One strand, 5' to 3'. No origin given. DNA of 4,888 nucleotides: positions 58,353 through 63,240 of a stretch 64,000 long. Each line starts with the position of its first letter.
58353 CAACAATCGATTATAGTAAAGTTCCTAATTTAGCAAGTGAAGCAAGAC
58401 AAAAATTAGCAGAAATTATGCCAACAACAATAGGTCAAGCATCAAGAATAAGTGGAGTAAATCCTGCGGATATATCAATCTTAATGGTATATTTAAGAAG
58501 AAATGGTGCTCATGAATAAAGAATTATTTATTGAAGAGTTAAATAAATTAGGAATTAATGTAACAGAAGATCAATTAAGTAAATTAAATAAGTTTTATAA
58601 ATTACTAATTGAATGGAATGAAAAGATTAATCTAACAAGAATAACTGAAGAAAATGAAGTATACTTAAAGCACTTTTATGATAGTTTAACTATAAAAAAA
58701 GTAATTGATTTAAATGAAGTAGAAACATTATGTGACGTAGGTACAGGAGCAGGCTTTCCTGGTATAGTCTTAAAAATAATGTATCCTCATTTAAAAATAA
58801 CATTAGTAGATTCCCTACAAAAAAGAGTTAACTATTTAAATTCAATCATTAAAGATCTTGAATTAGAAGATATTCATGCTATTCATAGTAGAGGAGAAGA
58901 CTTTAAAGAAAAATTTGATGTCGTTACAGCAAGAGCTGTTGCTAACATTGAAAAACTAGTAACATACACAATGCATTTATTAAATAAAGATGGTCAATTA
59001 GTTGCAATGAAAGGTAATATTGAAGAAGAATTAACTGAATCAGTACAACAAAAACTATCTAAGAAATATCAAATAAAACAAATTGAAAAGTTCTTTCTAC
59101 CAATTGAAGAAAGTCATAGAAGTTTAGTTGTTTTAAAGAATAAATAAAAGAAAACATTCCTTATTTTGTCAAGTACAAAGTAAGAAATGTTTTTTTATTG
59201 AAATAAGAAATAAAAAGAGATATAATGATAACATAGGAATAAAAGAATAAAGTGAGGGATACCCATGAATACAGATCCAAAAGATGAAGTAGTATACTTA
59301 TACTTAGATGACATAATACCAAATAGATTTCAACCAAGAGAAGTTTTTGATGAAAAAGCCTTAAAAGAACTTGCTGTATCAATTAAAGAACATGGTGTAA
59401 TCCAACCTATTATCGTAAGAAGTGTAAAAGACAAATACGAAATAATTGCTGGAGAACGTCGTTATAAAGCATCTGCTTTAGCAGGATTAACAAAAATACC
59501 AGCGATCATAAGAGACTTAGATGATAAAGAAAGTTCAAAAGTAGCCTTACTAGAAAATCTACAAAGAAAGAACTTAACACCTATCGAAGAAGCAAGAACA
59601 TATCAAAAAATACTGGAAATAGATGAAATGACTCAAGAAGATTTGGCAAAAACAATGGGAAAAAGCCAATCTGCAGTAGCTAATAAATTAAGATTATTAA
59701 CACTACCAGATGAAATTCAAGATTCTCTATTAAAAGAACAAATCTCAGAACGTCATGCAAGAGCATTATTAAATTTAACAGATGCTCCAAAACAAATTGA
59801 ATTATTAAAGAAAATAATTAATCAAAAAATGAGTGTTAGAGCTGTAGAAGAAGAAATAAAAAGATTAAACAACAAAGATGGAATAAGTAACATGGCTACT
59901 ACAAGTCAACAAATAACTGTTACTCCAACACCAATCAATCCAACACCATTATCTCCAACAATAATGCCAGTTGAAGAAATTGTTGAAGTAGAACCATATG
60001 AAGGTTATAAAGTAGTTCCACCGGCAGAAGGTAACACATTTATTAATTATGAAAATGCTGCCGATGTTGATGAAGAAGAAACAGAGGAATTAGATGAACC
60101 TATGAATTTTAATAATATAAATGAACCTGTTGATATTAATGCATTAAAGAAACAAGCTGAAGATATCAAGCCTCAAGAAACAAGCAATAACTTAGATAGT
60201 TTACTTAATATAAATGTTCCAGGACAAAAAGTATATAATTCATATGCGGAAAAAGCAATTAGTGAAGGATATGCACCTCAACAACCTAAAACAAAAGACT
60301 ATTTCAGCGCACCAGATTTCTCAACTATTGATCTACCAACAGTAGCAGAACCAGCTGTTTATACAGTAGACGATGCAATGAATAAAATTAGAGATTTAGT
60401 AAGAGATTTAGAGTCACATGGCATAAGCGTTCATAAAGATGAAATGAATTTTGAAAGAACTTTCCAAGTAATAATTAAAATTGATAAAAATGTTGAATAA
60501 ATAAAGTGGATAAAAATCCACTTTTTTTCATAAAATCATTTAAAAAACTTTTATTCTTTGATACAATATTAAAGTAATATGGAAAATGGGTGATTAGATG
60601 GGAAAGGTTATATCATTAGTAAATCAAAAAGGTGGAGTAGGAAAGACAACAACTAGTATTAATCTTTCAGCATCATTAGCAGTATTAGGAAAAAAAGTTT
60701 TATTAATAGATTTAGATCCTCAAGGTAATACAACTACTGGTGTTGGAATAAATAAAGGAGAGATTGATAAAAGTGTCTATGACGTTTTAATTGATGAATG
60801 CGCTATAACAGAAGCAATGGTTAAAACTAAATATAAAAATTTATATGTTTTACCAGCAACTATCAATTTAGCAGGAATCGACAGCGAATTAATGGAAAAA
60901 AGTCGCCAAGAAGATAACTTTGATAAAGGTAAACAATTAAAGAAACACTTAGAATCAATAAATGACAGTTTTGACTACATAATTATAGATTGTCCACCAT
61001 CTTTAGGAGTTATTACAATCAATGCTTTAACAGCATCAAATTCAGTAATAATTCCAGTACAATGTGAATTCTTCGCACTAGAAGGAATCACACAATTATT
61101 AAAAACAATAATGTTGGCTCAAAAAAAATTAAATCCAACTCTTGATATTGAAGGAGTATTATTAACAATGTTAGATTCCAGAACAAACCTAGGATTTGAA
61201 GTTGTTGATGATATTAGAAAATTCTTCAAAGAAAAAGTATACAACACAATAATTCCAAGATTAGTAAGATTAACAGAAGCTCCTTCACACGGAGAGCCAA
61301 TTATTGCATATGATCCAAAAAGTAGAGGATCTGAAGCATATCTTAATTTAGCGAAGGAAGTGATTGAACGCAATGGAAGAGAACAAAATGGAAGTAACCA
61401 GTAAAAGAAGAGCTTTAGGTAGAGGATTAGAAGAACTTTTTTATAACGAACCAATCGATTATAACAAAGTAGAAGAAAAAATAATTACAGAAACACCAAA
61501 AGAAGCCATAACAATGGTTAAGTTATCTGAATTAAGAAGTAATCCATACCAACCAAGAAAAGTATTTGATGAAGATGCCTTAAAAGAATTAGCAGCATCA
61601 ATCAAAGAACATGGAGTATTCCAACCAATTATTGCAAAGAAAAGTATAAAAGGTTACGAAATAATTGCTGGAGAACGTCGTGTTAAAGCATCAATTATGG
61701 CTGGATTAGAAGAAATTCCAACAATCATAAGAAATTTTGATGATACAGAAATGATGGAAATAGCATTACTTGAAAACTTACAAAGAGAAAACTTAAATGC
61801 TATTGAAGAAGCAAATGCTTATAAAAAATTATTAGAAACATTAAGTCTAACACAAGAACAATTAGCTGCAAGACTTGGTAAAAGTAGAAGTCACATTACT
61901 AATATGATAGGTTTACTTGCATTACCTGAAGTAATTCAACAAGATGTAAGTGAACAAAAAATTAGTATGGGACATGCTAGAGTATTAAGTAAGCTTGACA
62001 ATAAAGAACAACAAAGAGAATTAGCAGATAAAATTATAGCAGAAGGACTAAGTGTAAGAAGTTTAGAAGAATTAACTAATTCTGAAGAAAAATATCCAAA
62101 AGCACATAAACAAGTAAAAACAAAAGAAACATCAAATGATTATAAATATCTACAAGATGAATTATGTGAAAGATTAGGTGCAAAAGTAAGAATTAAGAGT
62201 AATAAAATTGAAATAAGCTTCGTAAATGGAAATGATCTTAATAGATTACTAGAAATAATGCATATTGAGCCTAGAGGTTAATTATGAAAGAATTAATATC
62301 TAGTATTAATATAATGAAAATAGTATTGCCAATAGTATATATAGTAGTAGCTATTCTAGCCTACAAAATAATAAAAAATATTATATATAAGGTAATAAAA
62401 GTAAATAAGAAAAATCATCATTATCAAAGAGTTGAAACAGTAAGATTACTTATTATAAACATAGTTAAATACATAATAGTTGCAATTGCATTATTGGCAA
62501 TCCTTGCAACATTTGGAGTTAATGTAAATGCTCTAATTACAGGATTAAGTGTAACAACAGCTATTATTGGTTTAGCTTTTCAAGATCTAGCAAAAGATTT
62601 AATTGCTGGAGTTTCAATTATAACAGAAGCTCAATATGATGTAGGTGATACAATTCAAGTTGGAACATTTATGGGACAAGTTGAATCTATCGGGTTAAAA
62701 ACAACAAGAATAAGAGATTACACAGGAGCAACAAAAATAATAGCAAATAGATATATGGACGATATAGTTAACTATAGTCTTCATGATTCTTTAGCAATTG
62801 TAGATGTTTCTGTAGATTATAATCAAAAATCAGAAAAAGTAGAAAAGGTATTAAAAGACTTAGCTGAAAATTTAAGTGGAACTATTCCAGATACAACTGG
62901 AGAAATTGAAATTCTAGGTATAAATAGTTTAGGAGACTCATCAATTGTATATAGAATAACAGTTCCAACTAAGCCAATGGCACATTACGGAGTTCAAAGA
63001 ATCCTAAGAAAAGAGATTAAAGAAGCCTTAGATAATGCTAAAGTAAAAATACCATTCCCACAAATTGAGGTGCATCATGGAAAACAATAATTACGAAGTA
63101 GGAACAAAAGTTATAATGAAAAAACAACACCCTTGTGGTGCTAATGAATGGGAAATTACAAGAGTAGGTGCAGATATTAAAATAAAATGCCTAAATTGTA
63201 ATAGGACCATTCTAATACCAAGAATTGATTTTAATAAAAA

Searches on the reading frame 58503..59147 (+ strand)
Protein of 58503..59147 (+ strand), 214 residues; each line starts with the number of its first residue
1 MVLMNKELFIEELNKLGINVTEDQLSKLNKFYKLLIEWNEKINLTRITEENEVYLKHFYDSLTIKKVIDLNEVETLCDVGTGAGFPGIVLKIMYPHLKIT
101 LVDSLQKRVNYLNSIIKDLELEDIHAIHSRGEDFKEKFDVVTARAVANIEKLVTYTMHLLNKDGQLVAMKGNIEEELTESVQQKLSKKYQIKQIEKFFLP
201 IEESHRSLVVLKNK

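Call 10: search_protein_families(library=ncbifam, proteins=[window:58503-59147:+], max_evalue=0.00001)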
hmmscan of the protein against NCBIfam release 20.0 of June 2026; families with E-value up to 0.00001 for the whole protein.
window:58503-59147:+ (214 aa): 4 families
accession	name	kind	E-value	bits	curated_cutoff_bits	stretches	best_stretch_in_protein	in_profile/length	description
TIGR00138.1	rsmG_gidB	equivalog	1.5e-50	171.4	99.5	1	28-212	1-182/183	16S rRNA (guanine(527)-N(7))-methyltransferase RsmG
NF006138.0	PRK08287.1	equivalog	1.4e-09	38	210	1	62-197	22-155/189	decarboxylating cobalt-precorrin-6B (C(15))-methyltransferase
NF001453.0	PRK00312.1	equivalog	3.1e-07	30.2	188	1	56-204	64-212/217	protein-L-isoaspartate(D-aspartate) O-methyltransferase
TIGR03534.1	RF_mod_PrmC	equivalog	7.8e-06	25.5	199.1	0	69-143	85-162/253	peptide chain release factor N(5)-glutamine methyltransferase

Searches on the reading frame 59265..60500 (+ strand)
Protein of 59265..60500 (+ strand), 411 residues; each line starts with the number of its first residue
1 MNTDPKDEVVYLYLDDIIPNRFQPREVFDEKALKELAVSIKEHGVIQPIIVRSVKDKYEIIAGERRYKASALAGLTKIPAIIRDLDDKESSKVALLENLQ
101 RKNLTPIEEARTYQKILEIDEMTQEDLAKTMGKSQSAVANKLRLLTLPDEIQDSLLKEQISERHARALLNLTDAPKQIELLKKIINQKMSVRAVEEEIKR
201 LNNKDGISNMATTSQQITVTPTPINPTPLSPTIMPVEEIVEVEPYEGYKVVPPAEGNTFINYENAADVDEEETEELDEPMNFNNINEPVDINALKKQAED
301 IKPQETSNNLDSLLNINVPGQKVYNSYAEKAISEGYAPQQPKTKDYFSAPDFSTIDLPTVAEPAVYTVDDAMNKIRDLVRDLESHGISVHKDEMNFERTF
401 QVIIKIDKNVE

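Call 10: search_protein_families(library=ncbifam, proteins=[window:59265-60500:+], max_evalue=0.00001)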
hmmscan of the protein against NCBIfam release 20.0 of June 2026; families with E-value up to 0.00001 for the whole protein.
window:59265-60500:+ (411 aa): 7 families
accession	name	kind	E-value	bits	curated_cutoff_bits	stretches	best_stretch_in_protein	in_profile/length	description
TIGR04285.1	nucleoid_noc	exception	2.5e-86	289.2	315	1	8-206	1-199/255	nucleoid occlusion protein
TIGR00180.1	parB_part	domain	8.5e-59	198.4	58.45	1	10-185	6-186/186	ParB/RepB/Spo0J family partition protein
TIGR03734.1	PRTRC_parB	hypoth_equivalog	8.8e-40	136.8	278.6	1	23-202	7-190/555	PRTRC system ParB family protein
TIGR03454.1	partition_RepB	equivalog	2.6e-16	59.9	201.5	1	9-145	64-201/325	plasmid partitioning protein RepB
NF010406.0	PRK13832.1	subfamily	2.5e-13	49.4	640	1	30-184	26-182/578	plasmid partitioning protein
NF010440.0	PRK13866.1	equivalog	1.6e-07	30.8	522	1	32-118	89-176/336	plasmid partitioning protein RepB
NF053625.1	SerKinSerKArch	equivalog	6e-06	25.6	380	0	20-93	22-98/244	ADP-dependent L-serine kinase SerK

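Call 57: search_protein_families(library=pfam, proteins=[window:59265-60500:+], max_evalue=0.001)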
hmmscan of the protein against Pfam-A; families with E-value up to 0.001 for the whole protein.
window:59265-60500:+ (411 aa): 3 families
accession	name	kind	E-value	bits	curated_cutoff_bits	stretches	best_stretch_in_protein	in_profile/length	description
PF02195.25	ParB_N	-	5.4e-35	119.8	26.3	1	10-100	4-95/95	ParB N-terminal domain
PF17762.8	HTH_ParB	-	2.2e-34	118.1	22.6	1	102-202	1-101/102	ParB HTH domain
PF08535.16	KorB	-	3.9e-05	24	22.3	0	120-176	2-56/89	KorB domain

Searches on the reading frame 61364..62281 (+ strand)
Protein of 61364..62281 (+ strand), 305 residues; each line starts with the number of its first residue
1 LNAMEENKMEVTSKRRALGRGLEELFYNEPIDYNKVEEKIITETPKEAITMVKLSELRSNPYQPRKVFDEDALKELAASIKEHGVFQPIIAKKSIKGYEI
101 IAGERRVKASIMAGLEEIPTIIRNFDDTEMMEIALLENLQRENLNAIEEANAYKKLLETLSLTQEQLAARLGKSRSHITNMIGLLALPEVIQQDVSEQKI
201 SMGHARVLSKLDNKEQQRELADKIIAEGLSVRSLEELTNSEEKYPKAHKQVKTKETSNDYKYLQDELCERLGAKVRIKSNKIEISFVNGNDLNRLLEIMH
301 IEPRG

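Call 10: search_protein_families(library=ncbifam, proteins=[window:61364-62281:+], max_evalue=0.00001)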
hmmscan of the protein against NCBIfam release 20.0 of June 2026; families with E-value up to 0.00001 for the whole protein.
window:61364-62281:+ (305 aa): 7 families
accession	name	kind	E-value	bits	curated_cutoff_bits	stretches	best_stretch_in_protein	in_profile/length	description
TIGR04285.1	nucleoid_noc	exception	1e-71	241.3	315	1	49-263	2-218/255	nucleoid occlusion protein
TIGR00180.1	parB_part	domain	4.1e-60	202.7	58.45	1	48-225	4-186/186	ParB/RepB/Spo0J family partition protein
TIGR03734.1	PRTRC_parB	hypoth_equivalog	3.5e-38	131.5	278.6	1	62-237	6-185/555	PRTRC system ParB family protein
NF010406.0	PRK13832.1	subfamily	8e-17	61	640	1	51-191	6-150/578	plasmid partitioning protein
TIGR03454.1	partition_RepB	equivalog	7.7e-12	45.2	201.5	1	49-286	64-300/325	plasmid partitioning protein RepB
NF010440.0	PRK13866.1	equivalog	6.5e-09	35.4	522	1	47-182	63-200/336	plasmid partitioning protein RepB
NF010252.0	PRK13698.1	equivalog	4.8e-06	25.7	274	1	65-225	81-243/323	ParB/RepB/Spo0J family plasmid partition protein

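Call 57: search_protein_families(library=pfam, proteins=[window:61364-62281:+], max_evalue=0.001)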
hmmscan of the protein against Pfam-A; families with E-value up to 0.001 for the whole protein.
window:61364-62281:+ (305 aa): 4 families
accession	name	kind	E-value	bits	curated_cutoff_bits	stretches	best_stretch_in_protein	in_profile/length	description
PF17762.8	HTH_ParB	-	2e-36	124.7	22.6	1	142-241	1-100/102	ParB HTH domain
PF02195.25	ParB_N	-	3.1e-34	117.3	26.3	1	48-140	2-95/95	ParB N-terminal domain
PF01381.28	HTH_3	-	0.00017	22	23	1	154-181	2-29/55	Helix-turn-helix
PF23552.2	ParB_C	-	0.00038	20.3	23.8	1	258-297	3-47/50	ParB dimerisation domain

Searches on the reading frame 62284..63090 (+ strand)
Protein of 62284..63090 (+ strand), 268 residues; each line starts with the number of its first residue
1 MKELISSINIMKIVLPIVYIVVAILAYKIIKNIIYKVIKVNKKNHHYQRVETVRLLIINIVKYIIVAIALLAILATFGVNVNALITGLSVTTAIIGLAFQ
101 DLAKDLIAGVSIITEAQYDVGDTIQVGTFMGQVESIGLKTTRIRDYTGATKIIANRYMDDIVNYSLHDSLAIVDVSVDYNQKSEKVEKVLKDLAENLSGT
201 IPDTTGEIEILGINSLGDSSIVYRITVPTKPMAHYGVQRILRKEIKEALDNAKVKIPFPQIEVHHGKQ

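Call 10: search_protein_families(library=ncbifam, proteins=[window:62284-63090:+], max_evalue=0.00001)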
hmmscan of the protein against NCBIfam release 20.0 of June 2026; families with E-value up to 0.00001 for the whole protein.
window:62284-63090:+ (268 aa): 6 families
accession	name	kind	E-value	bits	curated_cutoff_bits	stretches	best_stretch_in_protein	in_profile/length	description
NF047601.1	MscSThanab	equivalog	2.3e-43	148.6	500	1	6-263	13-274/280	small-conductance mechanosensitive channel MscS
NF008542.0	PRK11465.1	equivalog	4.5e-25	88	596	1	12-263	465-722/741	mechanosensitive channel protein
NF047602.1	MscsSHelicob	equivalog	6.9e-21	74.9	400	1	17-264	14-257/260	small-conductance mechanosensitive channel MscS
NF007662.0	PRK10334.1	subfamily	4.9e-20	71.9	321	1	11-265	29-277/286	small-conductance mechanosensitive channel MscS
NF008438.0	PRK11281.1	equivalog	1.2e-15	56.4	991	1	56-264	877-1087/1113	mechanosensitive channel MscK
NF008180.0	PRK10929.1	equivalog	4e-12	44.8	809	1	17-264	837-1084/1109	miniconductance mechanosensitive channel MscM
